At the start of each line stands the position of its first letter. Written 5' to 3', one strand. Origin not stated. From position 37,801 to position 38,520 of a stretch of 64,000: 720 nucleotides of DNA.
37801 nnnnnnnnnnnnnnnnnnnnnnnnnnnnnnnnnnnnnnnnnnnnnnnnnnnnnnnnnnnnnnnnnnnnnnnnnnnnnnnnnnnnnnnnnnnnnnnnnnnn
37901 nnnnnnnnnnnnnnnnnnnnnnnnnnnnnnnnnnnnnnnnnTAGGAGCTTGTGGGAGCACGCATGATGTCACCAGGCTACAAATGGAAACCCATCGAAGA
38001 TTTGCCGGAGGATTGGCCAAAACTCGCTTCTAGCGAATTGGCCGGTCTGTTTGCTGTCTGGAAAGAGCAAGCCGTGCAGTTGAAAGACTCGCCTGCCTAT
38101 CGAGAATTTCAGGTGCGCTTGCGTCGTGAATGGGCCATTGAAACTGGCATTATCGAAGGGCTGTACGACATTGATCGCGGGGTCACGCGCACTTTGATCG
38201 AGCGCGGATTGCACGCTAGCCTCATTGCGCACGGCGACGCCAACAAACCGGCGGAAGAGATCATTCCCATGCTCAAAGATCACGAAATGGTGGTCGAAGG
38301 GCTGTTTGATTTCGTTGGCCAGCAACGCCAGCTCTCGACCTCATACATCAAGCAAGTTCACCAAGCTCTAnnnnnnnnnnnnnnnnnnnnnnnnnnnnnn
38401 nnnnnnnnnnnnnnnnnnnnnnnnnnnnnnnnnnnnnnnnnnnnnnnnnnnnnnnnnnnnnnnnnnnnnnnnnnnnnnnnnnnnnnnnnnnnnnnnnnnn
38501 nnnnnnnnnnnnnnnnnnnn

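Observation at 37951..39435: Low-GC Fic gene inserted between ruvA and ruvB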

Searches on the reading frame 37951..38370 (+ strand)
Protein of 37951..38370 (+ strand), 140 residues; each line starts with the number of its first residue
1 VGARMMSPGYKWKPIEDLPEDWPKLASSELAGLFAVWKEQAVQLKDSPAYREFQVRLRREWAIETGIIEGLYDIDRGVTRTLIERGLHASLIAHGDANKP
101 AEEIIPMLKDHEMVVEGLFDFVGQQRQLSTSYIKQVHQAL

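Call 51: search_solved_structures(query=window:37951-38370:+, max_evalue=10, show_alignments=4)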
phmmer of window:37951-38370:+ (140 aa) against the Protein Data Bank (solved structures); distinct sequences matched with E-value up to 10: 5.
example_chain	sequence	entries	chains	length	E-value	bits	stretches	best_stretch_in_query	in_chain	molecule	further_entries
7qza_A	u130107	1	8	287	0.21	14.9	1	49-79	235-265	Dyp-type peroxidase family protein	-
7qyq_A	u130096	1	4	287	0.21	14.9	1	49-79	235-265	Dyp-type peroxidase family protein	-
7qyz_A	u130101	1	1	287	0.21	14.9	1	49-79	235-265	Dyp-type peroxidase family protein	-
9f1q_A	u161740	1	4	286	0.45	13.9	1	49-79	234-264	Dyp-type peroxidase family protein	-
9f1o_A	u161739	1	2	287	0.46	13.8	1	50-79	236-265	Dyp-type peroxidase PROSS variant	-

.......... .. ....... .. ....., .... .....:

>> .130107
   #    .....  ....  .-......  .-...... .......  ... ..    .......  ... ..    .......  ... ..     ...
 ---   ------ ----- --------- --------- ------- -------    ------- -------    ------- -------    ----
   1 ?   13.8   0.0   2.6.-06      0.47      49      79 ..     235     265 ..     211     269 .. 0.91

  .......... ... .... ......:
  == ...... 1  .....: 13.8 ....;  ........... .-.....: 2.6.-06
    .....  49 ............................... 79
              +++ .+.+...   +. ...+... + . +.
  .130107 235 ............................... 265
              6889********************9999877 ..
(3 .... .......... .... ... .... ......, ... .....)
